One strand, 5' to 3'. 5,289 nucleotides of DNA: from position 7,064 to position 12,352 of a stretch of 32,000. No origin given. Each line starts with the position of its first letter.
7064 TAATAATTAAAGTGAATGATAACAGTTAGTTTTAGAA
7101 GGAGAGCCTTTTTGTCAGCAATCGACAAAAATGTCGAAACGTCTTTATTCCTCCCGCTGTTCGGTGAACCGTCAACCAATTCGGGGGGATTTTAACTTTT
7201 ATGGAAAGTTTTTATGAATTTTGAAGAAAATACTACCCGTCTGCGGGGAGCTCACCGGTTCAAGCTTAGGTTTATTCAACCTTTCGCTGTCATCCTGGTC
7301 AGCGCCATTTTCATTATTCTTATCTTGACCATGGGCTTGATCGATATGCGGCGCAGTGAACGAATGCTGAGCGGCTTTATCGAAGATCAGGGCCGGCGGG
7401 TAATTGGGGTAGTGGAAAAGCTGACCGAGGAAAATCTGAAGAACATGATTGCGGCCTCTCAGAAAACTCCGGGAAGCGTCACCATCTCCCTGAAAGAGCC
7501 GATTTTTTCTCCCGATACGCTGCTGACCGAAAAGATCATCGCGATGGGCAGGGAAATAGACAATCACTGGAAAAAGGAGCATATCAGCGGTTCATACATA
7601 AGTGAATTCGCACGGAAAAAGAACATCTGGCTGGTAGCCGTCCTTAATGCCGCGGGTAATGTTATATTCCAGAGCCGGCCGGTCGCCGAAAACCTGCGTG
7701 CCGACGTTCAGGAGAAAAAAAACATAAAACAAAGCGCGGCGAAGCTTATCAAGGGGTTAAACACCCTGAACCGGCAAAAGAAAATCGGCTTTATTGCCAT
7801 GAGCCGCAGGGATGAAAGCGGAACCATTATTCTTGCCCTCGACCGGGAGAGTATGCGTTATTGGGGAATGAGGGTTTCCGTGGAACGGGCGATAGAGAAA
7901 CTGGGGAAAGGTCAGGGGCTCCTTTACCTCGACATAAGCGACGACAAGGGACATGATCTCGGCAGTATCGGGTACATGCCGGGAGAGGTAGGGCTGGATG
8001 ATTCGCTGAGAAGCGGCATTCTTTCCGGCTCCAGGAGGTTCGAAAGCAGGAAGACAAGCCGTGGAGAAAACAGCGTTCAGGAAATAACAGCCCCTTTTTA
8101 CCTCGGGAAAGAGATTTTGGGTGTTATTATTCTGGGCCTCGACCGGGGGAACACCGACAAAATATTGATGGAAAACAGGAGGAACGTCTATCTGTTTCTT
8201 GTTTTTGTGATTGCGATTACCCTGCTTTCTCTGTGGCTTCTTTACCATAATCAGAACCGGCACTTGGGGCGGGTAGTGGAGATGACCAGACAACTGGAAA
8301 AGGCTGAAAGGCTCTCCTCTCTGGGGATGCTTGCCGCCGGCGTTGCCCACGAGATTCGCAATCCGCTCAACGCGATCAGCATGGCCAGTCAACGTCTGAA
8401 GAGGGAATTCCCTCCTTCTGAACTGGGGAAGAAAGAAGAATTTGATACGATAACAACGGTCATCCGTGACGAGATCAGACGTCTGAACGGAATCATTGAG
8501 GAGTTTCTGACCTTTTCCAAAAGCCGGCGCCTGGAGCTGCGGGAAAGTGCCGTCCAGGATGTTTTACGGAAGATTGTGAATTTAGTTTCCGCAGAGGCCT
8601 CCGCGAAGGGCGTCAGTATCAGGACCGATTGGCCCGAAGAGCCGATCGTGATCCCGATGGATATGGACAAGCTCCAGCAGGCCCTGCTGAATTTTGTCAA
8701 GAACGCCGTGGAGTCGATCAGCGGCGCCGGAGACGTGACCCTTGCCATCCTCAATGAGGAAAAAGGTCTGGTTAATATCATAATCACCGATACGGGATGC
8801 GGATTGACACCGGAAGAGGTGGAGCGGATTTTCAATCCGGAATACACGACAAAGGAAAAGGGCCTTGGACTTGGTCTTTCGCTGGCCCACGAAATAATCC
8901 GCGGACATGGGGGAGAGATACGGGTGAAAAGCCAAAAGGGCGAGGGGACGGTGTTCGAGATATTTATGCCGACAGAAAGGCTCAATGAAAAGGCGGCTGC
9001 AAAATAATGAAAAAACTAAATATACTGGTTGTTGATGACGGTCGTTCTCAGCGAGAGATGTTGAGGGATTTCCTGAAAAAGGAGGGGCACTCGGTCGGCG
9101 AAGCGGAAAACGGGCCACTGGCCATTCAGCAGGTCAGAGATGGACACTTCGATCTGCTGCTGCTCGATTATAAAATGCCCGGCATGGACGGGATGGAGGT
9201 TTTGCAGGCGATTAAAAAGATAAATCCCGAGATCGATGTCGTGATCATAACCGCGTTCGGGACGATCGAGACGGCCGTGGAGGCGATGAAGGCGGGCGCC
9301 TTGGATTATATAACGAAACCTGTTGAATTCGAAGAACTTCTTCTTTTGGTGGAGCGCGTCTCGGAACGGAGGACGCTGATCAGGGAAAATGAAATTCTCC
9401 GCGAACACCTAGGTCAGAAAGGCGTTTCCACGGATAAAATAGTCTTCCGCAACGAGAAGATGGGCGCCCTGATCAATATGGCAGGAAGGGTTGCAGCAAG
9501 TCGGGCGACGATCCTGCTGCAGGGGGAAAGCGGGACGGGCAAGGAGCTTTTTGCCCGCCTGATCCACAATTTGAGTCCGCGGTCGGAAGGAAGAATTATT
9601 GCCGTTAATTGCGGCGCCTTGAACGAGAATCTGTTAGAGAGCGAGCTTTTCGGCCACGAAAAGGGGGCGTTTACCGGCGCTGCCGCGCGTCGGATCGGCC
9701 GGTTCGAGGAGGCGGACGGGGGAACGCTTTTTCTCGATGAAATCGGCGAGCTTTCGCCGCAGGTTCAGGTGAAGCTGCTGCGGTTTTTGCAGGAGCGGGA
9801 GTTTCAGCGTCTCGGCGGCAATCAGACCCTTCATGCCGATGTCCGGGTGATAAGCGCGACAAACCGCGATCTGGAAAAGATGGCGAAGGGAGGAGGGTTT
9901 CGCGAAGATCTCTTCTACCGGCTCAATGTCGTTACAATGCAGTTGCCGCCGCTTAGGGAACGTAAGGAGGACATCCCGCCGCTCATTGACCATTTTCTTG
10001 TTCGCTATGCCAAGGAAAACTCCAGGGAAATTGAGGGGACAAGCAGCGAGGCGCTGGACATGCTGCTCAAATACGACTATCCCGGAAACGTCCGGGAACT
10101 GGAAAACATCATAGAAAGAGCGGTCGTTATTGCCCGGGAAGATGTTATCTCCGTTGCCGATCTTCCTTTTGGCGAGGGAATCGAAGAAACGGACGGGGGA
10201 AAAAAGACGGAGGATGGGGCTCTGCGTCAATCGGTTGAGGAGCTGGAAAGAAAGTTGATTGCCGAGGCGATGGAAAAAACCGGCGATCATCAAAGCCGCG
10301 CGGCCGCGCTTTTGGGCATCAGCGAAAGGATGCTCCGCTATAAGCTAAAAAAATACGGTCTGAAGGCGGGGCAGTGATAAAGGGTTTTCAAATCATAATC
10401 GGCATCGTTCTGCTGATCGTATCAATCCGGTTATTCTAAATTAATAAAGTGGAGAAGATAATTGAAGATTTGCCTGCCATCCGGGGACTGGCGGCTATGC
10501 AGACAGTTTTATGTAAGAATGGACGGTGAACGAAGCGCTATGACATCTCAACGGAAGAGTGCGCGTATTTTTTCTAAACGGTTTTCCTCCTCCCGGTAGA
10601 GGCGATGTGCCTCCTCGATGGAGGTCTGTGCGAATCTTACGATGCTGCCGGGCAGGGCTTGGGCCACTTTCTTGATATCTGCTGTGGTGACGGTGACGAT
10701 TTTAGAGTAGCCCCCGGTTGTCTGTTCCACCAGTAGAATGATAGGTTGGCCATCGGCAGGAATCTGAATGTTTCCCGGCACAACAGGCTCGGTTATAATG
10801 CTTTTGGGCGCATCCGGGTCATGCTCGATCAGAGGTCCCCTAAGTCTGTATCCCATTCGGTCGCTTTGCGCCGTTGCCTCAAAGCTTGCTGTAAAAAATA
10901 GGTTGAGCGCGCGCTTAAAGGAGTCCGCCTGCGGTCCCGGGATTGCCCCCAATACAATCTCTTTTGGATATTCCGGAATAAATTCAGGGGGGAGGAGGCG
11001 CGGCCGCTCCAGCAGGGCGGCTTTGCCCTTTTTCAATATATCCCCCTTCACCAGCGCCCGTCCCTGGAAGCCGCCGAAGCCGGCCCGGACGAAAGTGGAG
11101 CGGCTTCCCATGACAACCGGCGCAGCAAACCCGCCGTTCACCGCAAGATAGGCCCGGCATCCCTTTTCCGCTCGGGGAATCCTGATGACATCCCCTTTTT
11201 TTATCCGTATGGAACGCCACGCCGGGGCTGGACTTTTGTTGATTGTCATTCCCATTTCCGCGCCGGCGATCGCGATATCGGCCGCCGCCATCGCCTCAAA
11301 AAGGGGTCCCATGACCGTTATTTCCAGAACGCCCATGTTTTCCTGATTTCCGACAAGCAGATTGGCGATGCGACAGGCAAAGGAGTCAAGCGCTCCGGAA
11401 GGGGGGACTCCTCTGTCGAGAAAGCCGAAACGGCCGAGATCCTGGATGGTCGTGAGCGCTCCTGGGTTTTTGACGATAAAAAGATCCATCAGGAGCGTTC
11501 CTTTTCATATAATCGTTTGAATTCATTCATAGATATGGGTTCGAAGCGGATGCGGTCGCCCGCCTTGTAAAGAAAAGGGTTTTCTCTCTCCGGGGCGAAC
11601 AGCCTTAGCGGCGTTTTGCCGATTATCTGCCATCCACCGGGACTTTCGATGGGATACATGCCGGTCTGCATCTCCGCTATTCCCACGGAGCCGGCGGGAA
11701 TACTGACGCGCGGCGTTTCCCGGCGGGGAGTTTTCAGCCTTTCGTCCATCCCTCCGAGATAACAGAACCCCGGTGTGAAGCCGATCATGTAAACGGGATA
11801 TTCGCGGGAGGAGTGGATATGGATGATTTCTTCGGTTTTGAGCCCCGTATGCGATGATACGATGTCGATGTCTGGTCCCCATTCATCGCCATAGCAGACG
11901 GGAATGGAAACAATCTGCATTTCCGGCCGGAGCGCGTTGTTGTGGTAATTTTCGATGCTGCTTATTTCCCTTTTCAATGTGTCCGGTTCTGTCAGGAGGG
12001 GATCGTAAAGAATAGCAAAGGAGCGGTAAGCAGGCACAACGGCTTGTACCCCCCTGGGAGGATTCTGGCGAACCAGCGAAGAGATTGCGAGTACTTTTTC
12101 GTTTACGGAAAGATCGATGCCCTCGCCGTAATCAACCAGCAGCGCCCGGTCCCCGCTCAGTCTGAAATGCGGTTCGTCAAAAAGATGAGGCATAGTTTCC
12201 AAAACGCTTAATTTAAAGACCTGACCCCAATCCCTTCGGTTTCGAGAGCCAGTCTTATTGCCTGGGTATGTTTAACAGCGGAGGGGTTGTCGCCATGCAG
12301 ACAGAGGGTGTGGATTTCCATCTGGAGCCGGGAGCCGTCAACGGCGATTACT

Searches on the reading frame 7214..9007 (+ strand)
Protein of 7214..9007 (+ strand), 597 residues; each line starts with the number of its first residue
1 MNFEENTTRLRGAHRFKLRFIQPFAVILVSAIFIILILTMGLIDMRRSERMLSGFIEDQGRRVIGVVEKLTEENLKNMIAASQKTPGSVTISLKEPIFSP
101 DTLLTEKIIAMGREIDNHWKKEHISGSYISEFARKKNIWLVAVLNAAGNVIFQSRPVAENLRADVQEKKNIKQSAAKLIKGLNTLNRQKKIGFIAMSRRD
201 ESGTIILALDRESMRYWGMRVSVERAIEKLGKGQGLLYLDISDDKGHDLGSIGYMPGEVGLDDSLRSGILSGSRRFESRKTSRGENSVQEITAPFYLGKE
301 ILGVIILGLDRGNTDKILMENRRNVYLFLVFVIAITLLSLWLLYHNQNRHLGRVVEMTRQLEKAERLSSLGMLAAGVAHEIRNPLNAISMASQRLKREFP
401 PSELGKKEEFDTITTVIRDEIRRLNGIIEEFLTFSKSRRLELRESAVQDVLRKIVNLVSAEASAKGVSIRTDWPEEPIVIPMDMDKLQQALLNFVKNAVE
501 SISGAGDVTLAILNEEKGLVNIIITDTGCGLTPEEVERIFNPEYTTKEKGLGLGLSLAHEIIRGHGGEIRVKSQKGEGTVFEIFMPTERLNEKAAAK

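Call 7: search_protein_families(library=pfam, proteins=[window:7214-9007:+])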
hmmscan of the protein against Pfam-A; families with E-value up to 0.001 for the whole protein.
window:7214-9007:+ (597 aa): 2 families
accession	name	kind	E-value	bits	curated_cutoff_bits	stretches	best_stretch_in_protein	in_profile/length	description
PF02518.31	HATPase_c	-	8.5e-24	84.6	26.4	1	483-588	2-110/111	Histidine kinase-, DNA gyrase B-, and HSP90-like ATPase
PF00512.31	HisKA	-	1.7e-15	57.3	26.9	1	371-437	3-63/66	His Kinase A (phospho-acceptor) domain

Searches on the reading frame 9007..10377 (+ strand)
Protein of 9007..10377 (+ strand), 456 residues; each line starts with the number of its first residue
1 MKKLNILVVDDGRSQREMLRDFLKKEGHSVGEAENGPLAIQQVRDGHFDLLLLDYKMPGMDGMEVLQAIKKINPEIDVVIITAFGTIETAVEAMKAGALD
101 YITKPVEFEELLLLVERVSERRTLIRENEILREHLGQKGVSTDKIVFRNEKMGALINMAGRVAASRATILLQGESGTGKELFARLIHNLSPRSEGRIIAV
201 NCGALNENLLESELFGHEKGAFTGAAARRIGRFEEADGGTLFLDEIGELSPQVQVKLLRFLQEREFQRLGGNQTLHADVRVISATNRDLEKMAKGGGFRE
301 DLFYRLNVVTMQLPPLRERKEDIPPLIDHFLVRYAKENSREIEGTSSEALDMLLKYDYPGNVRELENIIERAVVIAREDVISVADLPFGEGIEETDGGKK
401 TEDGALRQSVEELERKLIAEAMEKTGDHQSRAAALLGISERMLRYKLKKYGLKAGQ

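Call 53: search_protein_families(library=pfam, proteins=[window:9007-10377:+], max_evalue=0.00001)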
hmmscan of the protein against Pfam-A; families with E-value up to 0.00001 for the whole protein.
window:9007-10377:+ (456 aa): 6 families
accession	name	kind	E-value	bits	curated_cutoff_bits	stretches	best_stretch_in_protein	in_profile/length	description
PF00158.32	Sigma54_activat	-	5.4e-71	238.1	20.2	1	146-311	2-167/168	Sigma-54 interaction domain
PF00072.30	Response_reg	-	2.2e-32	112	30.2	1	6-115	1-110/111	Response regulator receiver domain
PF25601.1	AAA_lid_14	-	2.3e-28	98.3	27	1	317-388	1-72/87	AAA+ ATPase lid domain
PF14532.12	Sigma54_activ_2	-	1.2e-17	64.8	25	1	161-316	16-138/138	Sigma-54 interaction domain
PF02954.25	HTH_8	-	3.5e-13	49.5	22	1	410-450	2-42/42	Bacterial regulatory protein, Fis family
PF07728.20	AAA_5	-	1.8e-10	41.4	22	1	169-287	2-123/139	AAA domain (dynein-related subfamily)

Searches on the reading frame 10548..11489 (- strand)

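Call 53: search_protein_families(library=pfam, proteins=[window:10548-11489:-], max_evalue=0.00001)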
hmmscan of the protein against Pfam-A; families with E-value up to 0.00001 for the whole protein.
window:10548-11489:- (313 aa): 1 family
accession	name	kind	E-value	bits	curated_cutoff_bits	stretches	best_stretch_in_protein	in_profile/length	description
PF02626.20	CT_A_B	-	3.3e-87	292.9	25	1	27-287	2-260/261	Carboxyltransferase domain, subdomain A and B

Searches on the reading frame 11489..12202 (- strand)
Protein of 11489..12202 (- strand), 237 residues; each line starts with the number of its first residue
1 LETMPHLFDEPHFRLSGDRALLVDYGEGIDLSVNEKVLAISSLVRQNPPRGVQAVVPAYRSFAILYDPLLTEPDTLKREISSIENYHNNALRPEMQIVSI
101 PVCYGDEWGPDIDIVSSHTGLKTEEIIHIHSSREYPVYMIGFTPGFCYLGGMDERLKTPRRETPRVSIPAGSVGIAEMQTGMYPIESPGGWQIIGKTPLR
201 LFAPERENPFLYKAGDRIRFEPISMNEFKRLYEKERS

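Call 53: search_protein_families(library=pfam, proteins=[window:11489-12202:-], max_evalue=0.00001)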
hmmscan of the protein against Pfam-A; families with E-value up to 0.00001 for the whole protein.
window:11489-12202:- (237 aa): 1 family
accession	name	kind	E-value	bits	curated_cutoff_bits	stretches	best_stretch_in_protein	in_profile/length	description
PF02682.21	CT_C_D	-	2.5e-74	249.8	22.1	1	12-211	2-201/202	Carboxyltransferase domain, subdomain C and D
